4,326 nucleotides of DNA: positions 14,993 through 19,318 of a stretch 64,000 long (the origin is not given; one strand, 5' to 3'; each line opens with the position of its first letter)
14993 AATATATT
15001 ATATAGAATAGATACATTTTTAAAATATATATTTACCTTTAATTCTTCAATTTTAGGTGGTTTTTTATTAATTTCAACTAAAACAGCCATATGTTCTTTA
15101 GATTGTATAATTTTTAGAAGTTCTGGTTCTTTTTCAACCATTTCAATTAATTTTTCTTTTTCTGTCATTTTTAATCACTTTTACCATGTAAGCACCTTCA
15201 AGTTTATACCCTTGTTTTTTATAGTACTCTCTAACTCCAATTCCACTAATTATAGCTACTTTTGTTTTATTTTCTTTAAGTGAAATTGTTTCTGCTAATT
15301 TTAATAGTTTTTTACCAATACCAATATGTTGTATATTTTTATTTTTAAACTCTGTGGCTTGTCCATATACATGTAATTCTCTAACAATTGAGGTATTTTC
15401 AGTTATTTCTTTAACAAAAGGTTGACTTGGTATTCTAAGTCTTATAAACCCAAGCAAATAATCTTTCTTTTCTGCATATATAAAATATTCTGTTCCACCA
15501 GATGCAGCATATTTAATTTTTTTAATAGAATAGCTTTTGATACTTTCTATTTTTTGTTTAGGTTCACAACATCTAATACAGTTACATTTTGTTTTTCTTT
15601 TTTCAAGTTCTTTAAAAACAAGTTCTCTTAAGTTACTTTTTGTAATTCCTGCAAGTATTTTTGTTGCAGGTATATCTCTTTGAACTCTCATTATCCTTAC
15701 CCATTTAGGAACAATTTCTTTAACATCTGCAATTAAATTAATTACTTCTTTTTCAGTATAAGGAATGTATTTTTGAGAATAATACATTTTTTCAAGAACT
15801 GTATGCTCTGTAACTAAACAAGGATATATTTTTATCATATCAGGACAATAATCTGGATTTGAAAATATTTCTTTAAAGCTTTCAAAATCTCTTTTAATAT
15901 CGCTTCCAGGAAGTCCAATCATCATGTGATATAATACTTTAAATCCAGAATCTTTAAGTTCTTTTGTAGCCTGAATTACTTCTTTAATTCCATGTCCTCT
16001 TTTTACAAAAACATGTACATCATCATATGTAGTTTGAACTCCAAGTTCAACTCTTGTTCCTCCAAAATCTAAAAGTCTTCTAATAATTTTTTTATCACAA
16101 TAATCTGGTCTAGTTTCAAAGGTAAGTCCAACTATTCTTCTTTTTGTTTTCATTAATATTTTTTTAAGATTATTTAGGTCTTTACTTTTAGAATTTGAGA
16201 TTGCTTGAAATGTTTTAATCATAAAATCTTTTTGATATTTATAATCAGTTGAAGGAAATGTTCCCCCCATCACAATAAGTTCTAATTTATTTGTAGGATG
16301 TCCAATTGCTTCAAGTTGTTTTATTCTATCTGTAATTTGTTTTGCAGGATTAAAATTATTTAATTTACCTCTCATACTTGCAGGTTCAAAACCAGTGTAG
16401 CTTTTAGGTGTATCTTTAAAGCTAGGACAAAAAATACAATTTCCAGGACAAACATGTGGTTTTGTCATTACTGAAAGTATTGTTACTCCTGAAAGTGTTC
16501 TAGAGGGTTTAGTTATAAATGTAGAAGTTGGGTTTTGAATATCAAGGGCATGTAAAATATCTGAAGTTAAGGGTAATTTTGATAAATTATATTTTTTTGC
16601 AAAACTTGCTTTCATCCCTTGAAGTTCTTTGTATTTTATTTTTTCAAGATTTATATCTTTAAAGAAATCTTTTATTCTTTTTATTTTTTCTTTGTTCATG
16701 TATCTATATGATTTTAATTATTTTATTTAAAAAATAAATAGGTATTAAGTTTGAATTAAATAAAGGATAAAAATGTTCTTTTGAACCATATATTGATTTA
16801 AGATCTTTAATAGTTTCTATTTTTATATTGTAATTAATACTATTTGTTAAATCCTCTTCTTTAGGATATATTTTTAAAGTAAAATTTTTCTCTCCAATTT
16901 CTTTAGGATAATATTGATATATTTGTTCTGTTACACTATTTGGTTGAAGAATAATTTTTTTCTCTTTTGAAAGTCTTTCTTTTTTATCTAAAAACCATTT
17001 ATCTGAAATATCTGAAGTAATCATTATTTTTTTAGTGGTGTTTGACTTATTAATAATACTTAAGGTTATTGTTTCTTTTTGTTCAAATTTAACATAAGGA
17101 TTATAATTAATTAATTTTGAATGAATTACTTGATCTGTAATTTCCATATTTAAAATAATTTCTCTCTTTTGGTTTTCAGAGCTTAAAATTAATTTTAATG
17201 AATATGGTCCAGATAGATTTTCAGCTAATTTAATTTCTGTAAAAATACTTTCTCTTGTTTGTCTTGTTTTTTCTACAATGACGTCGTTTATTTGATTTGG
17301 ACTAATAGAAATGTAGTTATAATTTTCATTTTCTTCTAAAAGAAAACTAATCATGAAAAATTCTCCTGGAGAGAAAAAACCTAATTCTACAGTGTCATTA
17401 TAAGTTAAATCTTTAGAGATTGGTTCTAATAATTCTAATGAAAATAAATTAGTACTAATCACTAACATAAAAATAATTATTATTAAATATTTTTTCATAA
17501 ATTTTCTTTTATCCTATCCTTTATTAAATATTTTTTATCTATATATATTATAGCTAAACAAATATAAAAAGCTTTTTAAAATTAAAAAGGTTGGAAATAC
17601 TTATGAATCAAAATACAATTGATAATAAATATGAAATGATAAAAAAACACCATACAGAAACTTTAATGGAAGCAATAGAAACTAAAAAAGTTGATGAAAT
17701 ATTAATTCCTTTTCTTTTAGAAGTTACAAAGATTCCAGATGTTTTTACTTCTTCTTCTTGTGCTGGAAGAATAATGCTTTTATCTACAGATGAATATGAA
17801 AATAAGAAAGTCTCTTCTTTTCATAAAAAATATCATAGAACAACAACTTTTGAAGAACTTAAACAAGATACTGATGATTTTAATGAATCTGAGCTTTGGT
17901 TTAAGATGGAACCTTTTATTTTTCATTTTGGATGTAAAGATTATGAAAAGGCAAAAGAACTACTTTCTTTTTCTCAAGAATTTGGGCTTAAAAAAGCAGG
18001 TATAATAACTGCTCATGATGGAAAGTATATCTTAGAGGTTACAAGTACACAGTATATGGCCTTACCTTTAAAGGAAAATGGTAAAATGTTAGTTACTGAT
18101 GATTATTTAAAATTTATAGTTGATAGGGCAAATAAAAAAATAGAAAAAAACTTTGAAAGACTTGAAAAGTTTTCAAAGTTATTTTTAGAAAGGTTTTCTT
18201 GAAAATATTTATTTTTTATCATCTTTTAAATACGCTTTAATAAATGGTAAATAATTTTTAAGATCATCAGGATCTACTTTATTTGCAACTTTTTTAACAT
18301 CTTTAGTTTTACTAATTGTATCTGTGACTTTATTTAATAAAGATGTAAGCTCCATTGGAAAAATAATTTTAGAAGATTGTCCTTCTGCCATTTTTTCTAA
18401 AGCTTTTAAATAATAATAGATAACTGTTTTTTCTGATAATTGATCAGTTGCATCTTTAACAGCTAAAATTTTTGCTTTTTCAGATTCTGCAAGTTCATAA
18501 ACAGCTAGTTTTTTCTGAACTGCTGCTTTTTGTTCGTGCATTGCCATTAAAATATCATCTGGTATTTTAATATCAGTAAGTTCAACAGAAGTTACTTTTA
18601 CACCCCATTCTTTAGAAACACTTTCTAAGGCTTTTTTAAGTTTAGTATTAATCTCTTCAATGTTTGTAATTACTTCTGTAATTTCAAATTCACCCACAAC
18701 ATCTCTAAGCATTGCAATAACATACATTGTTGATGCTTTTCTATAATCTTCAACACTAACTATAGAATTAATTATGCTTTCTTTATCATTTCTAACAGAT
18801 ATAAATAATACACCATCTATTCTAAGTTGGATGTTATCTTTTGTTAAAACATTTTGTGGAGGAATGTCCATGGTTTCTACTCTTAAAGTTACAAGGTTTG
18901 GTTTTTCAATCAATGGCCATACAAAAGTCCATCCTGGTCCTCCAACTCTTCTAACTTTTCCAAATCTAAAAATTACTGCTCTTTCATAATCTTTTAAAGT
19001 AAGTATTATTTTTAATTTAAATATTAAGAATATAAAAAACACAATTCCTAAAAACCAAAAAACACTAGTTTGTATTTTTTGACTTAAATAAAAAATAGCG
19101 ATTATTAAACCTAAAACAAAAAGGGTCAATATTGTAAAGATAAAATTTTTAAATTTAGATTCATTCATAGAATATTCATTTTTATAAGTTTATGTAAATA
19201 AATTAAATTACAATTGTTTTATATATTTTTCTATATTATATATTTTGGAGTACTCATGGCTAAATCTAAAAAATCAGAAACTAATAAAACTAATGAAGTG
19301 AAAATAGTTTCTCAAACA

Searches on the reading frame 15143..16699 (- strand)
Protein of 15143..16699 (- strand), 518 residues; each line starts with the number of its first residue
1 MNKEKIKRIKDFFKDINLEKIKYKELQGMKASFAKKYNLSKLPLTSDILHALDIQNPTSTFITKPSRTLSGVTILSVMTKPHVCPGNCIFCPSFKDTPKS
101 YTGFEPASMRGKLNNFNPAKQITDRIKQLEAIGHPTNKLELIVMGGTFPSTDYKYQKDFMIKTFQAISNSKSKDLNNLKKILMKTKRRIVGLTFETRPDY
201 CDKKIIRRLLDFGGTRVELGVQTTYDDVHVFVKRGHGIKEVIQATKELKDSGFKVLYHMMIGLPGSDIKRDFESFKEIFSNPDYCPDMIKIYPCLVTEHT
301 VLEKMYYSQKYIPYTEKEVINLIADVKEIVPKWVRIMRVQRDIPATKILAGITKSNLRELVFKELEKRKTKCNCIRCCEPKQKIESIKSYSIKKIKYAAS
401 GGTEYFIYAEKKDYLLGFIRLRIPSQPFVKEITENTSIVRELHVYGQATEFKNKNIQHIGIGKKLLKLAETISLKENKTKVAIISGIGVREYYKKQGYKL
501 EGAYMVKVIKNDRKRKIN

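Call 72: search_protein_families(library=pfam, proteins=[window:15143-16699:-], max_evalue=0.001)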
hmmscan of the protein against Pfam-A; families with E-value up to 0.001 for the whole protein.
window:15143-16699:- (518 aa): 4 families
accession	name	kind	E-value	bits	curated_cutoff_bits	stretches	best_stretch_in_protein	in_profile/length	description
PF16199.10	Radical_SAM_C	-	2.5e-24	85.6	31.9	1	286-366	1-84/85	Radical_SAM C-terminal domain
PF04055.27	Radical_SAM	-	1e-18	68.5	29.5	1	82-267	5-155/166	Radical SAM superfamily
PF23613.1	ELP3_N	-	4.3e-05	23.8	27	1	22-68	20-69/70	ELP3 N-terminal domain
PF00583.31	Acetyltransf_1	-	0.00028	21.6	20.7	1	401-498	30-116/116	Acetyltransferase (GNAT) family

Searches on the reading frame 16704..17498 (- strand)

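Call 25: search_protein_families(library=ncbifam, proteins=[window:16704-17498:-], max_evalue=1)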
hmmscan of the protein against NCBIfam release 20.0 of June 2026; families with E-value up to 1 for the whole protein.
window:16704-17498:- (264 aa): 0 families

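Call 47: search_protein_families(library=pfam, proteins=[window:16704-17498:-], max_evalue=0.01)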
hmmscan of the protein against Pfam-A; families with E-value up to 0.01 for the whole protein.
window:16704-17498:- (264 aa): 1 family
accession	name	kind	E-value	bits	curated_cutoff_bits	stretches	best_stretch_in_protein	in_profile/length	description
PF22073.2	Cep192_D4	-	0.00018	22.1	35.5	1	136-226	16-106/112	Cep192 domain 4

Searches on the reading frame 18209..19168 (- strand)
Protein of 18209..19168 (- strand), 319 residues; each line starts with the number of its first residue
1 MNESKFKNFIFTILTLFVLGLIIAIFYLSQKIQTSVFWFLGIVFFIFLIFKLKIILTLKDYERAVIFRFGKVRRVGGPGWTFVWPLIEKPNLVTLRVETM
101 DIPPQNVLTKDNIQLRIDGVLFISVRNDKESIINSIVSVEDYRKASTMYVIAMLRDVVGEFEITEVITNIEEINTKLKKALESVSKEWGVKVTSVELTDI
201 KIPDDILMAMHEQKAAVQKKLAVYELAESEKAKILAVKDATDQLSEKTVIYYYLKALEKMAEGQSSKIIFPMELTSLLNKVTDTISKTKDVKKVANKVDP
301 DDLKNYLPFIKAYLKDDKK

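Call 25: search_protein_families(library=ncbifam, proteins=[window:18209-19168:-], max_evalue=1)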
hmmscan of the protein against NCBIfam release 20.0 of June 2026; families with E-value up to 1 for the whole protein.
window:18209-19168:- (319 aa): 6 families
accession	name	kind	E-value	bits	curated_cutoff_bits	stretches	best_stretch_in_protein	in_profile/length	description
TIGR01933.1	hflK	equivalog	8e-13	48.4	159.4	1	56-235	2-180/261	FtsH protease activity modulator HflK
TIGR01932.1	hflC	equivalog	2.2e-09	36.6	134.4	1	45-181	10-157/318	protease modulator HflC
NF058507.1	FlotScfldFlot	equivalog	1.2e-07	31.1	700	1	72-241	51-222/477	flotillin lipid rafts scaffold protein FloT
NF008181.0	PRK10930.1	equivalog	2.3e-06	26.7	660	1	46-231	88-272/419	FtsH protease activity modulator HflK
NF008259.0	PRK11029.1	equivalog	3.1e-05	23.1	427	1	42-121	8-93/334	protease modulator HflC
NF004981.0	PRK06361.1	equivalog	0.025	13.9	117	0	167-206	40-79/217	histidinol phosphate phosphatase domain-containing protein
